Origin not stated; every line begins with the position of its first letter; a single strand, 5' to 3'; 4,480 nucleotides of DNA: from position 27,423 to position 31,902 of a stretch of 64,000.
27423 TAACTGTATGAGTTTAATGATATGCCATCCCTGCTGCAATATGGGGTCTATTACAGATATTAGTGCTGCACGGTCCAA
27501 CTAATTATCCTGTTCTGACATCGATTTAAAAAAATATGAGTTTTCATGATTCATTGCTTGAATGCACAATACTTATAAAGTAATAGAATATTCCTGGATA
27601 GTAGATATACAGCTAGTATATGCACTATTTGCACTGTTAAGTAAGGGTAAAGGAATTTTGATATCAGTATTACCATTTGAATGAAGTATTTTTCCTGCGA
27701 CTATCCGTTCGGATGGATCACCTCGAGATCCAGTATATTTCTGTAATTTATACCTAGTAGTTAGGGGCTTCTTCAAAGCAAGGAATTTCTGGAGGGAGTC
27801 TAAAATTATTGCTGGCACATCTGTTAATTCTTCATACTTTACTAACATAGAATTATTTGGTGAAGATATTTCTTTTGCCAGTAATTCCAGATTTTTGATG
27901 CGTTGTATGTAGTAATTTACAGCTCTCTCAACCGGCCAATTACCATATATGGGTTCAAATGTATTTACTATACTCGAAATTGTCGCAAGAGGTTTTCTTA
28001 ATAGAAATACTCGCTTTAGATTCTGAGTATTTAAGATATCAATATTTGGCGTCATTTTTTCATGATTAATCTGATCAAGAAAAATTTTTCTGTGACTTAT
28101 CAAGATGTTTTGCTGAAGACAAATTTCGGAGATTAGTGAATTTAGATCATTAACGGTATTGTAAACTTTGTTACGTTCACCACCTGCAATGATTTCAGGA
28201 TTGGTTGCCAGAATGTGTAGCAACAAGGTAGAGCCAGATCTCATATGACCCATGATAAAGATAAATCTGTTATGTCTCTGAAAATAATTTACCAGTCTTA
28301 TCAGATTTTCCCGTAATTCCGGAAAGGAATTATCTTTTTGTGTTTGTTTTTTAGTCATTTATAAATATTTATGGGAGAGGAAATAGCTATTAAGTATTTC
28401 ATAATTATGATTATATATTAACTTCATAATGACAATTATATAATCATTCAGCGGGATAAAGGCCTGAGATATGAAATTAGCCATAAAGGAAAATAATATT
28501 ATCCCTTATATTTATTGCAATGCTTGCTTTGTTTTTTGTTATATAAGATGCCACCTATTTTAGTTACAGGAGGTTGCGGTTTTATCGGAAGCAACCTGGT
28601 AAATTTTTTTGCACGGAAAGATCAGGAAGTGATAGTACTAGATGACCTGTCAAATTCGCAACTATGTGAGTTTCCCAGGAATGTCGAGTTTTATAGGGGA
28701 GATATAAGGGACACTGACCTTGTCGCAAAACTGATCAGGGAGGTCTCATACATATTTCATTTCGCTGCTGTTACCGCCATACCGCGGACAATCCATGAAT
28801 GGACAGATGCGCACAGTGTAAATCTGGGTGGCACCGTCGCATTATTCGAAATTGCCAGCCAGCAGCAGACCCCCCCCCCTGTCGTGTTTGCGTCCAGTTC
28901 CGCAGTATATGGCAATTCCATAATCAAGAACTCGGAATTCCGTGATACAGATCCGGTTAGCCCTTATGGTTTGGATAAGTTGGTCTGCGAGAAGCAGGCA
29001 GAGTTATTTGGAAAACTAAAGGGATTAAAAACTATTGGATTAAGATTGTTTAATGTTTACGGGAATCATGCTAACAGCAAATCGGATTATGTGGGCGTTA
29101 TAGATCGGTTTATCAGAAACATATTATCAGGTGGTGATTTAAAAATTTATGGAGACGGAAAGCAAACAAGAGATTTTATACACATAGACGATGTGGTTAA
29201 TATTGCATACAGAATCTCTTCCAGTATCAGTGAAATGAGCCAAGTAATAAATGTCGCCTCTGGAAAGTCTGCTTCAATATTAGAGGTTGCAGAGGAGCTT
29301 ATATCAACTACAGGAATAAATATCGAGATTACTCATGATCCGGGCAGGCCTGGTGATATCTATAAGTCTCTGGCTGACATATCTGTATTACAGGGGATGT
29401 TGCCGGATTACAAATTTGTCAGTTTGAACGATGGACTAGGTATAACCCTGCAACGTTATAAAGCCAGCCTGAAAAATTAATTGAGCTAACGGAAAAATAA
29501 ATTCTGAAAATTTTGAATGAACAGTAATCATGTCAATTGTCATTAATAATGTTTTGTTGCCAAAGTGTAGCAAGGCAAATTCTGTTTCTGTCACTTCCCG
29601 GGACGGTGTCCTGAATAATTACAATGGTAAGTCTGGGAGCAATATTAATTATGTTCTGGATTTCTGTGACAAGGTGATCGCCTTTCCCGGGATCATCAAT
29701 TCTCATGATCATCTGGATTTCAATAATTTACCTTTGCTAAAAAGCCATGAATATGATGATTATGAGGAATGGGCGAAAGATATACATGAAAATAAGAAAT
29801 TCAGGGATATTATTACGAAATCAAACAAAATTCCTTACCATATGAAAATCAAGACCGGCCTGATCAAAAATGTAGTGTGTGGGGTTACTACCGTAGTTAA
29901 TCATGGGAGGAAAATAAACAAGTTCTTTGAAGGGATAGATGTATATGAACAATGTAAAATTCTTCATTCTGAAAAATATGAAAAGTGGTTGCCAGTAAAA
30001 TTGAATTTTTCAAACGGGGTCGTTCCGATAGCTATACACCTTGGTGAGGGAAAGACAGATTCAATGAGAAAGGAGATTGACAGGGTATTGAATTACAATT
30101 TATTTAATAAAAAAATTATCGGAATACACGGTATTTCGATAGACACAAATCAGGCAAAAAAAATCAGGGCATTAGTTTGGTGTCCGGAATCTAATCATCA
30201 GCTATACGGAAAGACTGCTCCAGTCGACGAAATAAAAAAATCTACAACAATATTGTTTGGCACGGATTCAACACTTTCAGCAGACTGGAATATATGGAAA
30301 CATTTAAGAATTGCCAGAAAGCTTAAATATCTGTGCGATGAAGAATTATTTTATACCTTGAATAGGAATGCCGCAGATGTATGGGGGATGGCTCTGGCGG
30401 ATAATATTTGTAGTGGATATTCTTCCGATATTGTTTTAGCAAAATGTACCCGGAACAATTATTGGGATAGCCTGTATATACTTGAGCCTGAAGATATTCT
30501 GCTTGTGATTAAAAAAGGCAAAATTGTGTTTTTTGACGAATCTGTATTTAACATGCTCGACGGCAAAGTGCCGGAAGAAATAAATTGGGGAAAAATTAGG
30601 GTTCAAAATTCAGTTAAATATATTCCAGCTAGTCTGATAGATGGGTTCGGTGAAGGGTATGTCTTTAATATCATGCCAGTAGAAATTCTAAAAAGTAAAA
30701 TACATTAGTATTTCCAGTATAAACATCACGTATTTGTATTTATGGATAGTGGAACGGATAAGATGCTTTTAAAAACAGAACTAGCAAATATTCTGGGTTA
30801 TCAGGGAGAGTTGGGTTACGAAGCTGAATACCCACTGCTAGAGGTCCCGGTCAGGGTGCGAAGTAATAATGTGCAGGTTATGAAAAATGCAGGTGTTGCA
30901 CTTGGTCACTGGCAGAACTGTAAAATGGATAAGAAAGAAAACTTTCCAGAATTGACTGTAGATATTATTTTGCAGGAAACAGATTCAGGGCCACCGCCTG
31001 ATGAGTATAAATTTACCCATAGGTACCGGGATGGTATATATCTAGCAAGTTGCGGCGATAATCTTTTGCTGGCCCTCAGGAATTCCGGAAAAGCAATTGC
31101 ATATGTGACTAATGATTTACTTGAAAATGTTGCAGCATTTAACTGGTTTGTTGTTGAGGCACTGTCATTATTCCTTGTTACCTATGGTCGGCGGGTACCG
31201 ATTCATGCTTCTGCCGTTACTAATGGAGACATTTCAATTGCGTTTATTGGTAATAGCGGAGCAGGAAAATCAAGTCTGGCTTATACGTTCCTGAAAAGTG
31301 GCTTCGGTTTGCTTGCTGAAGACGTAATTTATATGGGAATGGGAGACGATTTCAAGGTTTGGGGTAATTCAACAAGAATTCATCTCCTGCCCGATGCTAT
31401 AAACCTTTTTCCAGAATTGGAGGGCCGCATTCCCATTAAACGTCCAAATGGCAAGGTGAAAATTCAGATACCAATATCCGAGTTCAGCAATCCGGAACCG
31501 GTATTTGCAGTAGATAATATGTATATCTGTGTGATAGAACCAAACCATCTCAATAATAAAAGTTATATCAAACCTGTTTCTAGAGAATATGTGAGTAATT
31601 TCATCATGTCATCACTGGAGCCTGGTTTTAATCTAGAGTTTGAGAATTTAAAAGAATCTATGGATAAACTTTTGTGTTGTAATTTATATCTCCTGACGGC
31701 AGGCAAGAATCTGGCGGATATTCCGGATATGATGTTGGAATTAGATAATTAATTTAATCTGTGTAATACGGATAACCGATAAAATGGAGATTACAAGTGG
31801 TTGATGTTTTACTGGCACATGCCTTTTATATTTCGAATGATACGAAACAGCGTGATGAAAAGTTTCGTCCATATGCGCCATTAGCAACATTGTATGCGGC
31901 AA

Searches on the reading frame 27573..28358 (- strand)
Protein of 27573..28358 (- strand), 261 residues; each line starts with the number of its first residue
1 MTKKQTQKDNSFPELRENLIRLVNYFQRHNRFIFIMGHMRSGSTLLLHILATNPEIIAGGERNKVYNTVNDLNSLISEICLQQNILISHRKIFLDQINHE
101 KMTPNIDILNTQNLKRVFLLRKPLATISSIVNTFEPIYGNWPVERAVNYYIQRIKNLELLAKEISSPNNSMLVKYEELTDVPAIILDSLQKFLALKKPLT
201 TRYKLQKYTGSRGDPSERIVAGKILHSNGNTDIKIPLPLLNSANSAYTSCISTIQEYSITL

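Call 30: search_protein_families(library=pfam, proteins=[window:27573-28358:-], max_evalue=0.0001)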
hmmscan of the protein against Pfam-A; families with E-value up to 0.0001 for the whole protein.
window:27573-28358:- (261 aa): 1 family
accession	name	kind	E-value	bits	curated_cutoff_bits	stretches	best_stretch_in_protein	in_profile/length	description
PF13469.12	Sulfotransfer_3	-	4.8e-10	40.5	27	1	33-69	2-38/216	Sulfotransferase family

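Call 55: search_protein_families(library=ncbifam, proteins=[window:27573-28358:-], max_evalue=0.0001)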
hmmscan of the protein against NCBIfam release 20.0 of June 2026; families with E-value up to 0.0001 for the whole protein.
window:27573-28358:- (261 aa): 0 families

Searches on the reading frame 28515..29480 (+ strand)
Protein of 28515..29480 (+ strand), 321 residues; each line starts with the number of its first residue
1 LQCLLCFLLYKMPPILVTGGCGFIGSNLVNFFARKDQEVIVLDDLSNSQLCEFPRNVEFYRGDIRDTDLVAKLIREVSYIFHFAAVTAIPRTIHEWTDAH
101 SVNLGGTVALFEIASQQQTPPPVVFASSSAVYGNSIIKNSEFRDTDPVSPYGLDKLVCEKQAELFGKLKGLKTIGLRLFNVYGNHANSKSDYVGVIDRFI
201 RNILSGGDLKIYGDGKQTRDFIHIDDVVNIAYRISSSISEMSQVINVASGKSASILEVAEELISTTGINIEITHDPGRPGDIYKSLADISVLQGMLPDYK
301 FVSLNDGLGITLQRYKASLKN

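Call 9: search_protein_families(library=pfam, proteins=[window:28515-29480:+], max_evalue=0.001)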
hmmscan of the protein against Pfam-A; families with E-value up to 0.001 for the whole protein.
window:28515-29480:+ (321 aa): 7 families
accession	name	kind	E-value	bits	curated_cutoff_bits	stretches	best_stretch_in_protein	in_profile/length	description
PF01370.27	Epimerase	-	6e-54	183.4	20.9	1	15-248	1-240/240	NAD dependent epimerase/dehydratase family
PF16363.11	GDP_Man_Dehyd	-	2.1e-40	139.6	27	1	16-273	1-273/332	GDP-mannose 4,6 dehydratase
PF02719.21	Polysacc_synt_2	-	5.8e-19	68.8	20.2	1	15-271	1-252/293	Polysaccharide biosynthesis protein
PF01073.25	3Beta_HSD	-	2e-17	63.6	22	1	16-229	1-223/280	3-beta hydroxysteroid dehydrogenase/isomerase family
PF04321.23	RmlD_sub_bind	-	7.2e-12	45.4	27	1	15-197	3-164/287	RmlD substrate binding domain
PF07993.18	NAD_binding_4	-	1.7e-09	37.6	20.1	1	56-192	62-215/258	Male sterility protein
PF08659.16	KR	-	0.00021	21.7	22.6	1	16-135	4-144/180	KR domain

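Call 55: search_protein_families(library=ncbifam, proteins=[window:28515-29480:+], max_evalue=0.0001)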
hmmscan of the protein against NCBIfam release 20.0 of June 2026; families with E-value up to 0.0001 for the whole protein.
window:28515-29480:+ (321 aa): 28 families (the best 25 are shown)
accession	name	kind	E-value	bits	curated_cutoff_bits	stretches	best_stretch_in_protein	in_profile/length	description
TIGR01179.1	galE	equivalog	2.1e-42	145.2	262.3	1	15-291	2-300/332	UDP-glucose 4-epimerase GalE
TIGR02197.1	heptose_epim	equivalog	1.6e-40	139.3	274.6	1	15-315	1-313/316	ADP-glyceromanno-heptose 6-epimerase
TIGR01181.1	dTDP_gluc_dehyt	equivalog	2.6e-37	128.6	365.1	1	15-316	2-312/321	dTDP-glucose 4,6-dehydratase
NF011728.1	PRK15181.1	equivalog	1.6e-34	119.5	760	1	15-314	18-336/348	Vi polysaccharide biosynthesis UDP-N-acetylglucosaminuronic acid C-4 epimerase TviC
TIGR04180.1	EDH_00030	hypoth_equivalog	7.1e-32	110.6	475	1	15-278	1-268/297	NAD-dependent 4,6-dehydratase LegB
NF007956.0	PRK10675.1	subfamily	1.7e-24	86.6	394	1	15-290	3-304/338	UDP-glucose 4-epimerase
NF008360.0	PRK11150.1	equivalog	7.7e-19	68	452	1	15-292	2-283/310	ADP-glyceromanno-heptose 6-epimerase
NF043036.1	ErythonDh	equivalog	1.1e-17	64.2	325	1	15-159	3-157/321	D-erythronate dehydrogenase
NF047922.1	GDPFucSynFcl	equivalog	5.8e-16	58.8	500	1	150-316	133-302/308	GDP-L-fucose synthase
NF007582.0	PRK10217.1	equivalog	1.7e-14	53.7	698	1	14-260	3-264/355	dTDP-glucose 4,6-dehydratase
NF007490.0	PRK10084.1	subfamily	3.3e-14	52.7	649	2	144-249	160-260/361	dTDP-glucose 4,6-dehydratase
TIGR03466.1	HpnA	hypoth_equivalog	4.7e-13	48.7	367.65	1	15-163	3-153/327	hopanoid-associated sugar epimerase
NF047837.1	UDPAcbARedWbcJ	equivalog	6.6e-13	48.3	500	1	15-263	3-212/372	UDP-2-acetamido-2,6-beta-L-arabino-hexul-4-ose reductase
TIGR02622.1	CDP_4_6_dhtase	equivalog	1.5e-11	44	278.45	1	10-149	2-149/352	CDP-glucose 4,6-dehydratase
TIGR03589.1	PseB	equivalog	3.2e-11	42.8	407.75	1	14-264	6-242/324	UDP-N-acetylglucosamine 4,6-dehydratase (inverting)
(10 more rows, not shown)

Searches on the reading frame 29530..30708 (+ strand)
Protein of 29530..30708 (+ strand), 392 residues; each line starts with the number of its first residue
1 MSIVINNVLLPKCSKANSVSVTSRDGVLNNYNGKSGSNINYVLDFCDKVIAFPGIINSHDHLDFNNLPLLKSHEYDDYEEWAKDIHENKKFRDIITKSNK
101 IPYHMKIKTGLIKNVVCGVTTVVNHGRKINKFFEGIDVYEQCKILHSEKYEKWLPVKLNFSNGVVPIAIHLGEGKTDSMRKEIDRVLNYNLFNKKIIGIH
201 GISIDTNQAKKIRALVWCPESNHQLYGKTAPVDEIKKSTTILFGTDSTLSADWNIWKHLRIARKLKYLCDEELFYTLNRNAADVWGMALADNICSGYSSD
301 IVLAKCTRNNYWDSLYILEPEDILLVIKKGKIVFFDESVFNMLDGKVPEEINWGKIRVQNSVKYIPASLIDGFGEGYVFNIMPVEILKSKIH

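Call 9: search_protein_families(library=pfam, proteins=[window:29530-30708:+], max_evalue=0.001)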
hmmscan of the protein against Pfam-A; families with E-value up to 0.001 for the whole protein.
window:29530-30708:+ (392 aa): 1 family
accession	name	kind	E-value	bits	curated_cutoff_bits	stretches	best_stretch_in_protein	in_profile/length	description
PF01979.26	Amidohydro_1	-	1.4e-08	34.8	25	1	166-333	150-345/345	Amidohydrolase family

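Call 12: search_protein_families(library=ncbifam, proteins=[window:29530-30708:+], max_evalue=0.001)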
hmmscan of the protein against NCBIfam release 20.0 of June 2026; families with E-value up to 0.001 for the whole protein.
window:29530-30708:+ (392 aa): 6 families
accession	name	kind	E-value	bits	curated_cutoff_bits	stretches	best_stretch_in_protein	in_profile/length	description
NF005552.0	PRK07213.1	equivalog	4.1e-09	35.8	294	1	178-310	220-359/382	chlorohydrolase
NF006269.1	PRK08418.1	equivalog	4.7e-08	32.2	320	0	46-130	51-130/408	aminofutalosine deaminase family hydrolase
NF006549.0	PRK09045.1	equivalog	4e-05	22.4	540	1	180-261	239-326/444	TRZ/ATZ family hydrolase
NF005540.0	PRK07203.1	equivalog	0.00021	20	444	0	169-249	223-315/444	putative aminohydrolase SsnA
NF009059.0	PRK12393.1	equivalog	0.00046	19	543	0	24-126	34-130/460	amidohydrolase family protein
NF006056.0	PRK08204.1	subfamily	0.00054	18.8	391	0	43-125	49-123/449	hypothetical protein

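Call 74: search_solved_structures(query=window:29530-30708:+, max_evalue=0.01)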
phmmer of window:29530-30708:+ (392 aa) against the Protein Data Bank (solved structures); distinct sequences matched with E-value up to 0.01: 0.

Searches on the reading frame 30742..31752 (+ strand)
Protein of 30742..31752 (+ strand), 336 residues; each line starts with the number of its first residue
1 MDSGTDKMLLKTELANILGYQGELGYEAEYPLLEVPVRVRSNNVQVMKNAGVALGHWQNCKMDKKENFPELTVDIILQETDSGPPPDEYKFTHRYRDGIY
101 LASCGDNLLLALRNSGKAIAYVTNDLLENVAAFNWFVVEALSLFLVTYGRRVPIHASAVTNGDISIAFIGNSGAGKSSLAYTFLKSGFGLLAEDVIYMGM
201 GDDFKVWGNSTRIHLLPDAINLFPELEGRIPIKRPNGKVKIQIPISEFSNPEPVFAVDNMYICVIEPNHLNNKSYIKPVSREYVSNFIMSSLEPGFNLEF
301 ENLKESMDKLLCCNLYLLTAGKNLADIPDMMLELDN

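Call 9: search_protein_families(library=pfam, proteins=[window:30742-31752:+], max_evalue=0.001)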
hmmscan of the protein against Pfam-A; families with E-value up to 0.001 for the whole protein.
window:30742-31752:+ (336 aa): 1 family
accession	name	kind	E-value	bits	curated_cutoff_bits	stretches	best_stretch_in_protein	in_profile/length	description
PF07475.17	Hpr_kinase_C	-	2.8e-05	24.2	33.3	1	152-212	7-67/171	HPr Serine kinase C-terminal domain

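Call 12: search_protein_families(library=ncbifam, proteins=[window:30742-31752:+], max_evalue=0.001)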
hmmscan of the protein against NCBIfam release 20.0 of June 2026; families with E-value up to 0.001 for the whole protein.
window:30742-31752:+ (336 aa): 3 families
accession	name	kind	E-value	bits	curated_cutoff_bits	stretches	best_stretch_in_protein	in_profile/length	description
TIGR04355.1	HprK_rel_B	hypoth_equivalog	6.5e-05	22.2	200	1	154-203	147-196/351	HprK-related kinase B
TIGR04352.1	HprK_rel_A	equivalog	0.00039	19.6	200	1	150-222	95-166/280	HprK-related kinase A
TIGR00679.1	hpr-ser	equivalog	0.00056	19.2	240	1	153-211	133-191/300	HPr(Ser) kinase/phosphatase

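Call 76: search_solved_structures(query=window:30742-31752:+, max_evalue=1)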
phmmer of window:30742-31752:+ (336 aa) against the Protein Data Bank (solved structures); distinct sequences matched with E-value up to 1: 7.
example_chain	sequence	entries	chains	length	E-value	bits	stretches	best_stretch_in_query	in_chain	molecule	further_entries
6nps_A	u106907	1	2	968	0.012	17.8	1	210-271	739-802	AxyAgu115A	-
1jb1_A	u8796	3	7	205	0.24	13.5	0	151-210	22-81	HPRK PROTEIN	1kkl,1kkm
1ko7_A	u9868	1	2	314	0.55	12.3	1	141-198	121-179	Hpr kinase/phosphatase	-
2qmh_A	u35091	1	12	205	0.56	12.2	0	151-210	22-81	HPr kinase/phosphorylase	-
3nu1_A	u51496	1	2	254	0.68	12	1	123-218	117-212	Hemin-binding periplasmic protein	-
3md9_A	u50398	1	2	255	0.68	12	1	123-218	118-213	Hemin-binding periplasmic protein hmuT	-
9h78_A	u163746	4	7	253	0.76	11.8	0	166-200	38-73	Uncharacterized ABC transporter ATP-binding protein MJ0035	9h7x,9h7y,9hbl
